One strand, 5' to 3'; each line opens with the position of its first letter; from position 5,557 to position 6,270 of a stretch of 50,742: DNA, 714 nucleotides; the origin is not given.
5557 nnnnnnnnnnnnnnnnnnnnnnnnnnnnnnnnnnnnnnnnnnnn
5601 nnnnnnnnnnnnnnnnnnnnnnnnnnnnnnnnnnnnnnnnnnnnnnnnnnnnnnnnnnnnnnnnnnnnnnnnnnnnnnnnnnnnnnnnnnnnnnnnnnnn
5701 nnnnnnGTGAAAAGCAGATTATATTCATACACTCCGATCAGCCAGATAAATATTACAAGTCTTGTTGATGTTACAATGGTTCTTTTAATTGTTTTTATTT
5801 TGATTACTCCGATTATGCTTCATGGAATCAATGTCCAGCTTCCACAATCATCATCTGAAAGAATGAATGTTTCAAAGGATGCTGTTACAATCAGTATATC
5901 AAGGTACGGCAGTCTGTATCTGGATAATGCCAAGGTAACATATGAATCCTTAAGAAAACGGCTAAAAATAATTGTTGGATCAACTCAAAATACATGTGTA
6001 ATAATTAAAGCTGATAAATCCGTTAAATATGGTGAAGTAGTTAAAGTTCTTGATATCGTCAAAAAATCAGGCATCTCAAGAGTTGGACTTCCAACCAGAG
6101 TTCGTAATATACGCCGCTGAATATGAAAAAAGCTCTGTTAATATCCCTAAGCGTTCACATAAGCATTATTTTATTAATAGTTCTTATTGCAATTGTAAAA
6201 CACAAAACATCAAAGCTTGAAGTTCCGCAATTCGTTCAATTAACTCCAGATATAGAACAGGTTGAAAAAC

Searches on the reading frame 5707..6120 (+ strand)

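Call 8: search_protein_families(library=pfam, proteins=[window:5707-6120:+])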
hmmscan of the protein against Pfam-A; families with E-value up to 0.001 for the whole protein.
window:5707-6120:+ (137 aa): 1 family
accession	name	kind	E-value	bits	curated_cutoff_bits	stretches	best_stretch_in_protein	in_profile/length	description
PF02472.21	ExbD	-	9.4e-31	107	25.4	1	12-131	6-126/128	Biopolymer transport protein ExbD/TolR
